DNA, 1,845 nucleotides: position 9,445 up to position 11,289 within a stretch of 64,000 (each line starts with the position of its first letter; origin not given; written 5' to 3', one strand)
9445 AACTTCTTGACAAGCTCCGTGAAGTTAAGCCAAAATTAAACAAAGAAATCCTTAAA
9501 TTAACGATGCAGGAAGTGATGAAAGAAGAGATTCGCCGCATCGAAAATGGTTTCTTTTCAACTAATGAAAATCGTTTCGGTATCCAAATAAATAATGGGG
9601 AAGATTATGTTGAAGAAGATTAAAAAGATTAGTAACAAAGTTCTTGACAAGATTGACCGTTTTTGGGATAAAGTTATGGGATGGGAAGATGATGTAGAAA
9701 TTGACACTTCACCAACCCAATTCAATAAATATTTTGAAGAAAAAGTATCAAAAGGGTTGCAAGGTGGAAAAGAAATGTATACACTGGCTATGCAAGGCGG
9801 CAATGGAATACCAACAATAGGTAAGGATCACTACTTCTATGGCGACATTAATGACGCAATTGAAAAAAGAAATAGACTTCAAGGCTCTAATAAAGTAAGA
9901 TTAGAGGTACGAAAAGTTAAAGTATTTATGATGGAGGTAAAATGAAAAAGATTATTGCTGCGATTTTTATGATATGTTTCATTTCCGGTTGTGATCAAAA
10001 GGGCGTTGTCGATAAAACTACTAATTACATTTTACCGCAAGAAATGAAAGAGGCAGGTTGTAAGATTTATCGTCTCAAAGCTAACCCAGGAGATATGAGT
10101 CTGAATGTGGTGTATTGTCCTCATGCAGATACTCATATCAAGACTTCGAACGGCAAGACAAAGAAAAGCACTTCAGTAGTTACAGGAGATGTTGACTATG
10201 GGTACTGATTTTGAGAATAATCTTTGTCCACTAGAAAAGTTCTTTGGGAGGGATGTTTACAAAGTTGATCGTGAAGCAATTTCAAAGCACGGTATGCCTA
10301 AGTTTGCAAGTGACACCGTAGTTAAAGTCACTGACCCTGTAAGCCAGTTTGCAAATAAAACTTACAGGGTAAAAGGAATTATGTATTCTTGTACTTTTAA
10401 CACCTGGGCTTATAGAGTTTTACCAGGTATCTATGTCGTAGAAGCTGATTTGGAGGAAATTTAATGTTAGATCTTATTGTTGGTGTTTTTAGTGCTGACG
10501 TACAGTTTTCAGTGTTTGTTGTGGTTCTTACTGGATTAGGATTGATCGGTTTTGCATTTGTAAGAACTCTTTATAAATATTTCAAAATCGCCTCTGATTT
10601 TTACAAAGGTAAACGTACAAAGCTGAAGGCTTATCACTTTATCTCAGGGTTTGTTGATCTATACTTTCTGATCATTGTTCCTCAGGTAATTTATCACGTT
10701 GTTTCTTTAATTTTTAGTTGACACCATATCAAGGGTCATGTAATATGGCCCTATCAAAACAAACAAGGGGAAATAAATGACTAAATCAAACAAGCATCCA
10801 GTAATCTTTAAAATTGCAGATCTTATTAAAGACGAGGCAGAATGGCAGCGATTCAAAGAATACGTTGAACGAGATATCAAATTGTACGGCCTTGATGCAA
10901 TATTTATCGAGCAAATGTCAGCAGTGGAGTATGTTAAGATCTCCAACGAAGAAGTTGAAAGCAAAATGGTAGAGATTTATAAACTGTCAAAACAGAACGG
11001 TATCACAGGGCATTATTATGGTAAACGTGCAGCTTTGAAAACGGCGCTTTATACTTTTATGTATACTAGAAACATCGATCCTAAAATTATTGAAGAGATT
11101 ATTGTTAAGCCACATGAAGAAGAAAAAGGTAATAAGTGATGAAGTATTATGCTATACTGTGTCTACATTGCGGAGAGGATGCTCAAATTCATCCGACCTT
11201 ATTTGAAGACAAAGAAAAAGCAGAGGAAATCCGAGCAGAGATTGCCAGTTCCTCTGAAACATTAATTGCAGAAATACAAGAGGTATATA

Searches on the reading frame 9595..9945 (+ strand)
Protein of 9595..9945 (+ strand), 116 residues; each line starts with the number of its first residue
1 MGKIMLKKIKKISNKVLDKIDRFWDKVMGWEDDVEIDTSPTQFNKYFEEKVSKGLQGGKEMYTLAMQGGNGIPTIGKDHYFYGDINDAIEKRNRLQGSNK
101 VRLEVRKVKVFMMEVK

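Call 23: search_protein_families(library=pfam, proteins=[window:9595-9945:+], max_evalue=0.01)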
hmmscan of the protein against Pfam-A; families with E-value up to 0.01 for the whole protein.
window:9595-9945:+ (116 aa): 0 families

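Call 24: search_protein_families(library=phrogs, proteins=[window:9595-9945:+], max_evalue=0.001)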
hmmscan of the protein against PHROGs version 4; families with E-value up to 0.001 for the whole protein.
window:9595-9945:+ (116 aa): 1 family
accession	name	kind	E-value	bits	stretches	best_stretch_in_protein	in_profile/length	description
phrog_11853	-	unknown function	1.3e-10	42.5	1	35-111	13-90/97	-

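Call 110: search_protein_families(library=ncbifam, proteins=[window:9595-9945:+], max_evalue=0.1)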
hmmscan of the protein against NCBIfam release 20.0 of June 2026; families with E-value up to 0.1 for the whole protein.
window:9595-9945:+ (116 aa): 0 families

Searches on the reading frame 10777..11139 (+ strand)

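Call 23: search_protein_families(library=pfam, proteins=[window:10777-11139:+], max_evalue=0.01)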
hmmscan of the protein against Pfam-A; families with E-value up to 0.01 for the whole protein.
window:10777-11139:+ (120 aa): 0 families

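Call 24: search_protein_families(library=phrogs, proteins=[window:10777-11139:+], max_evalue=0.001)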
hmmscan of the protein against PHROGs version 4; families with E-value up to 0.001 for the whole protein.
window:10777-11139:+ (120 aa): 1 family
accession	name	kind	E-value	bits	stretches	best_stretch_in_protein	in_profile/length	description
phrog_21279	-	unknown function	6.1e-13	49.5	1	3-98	204-300/399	-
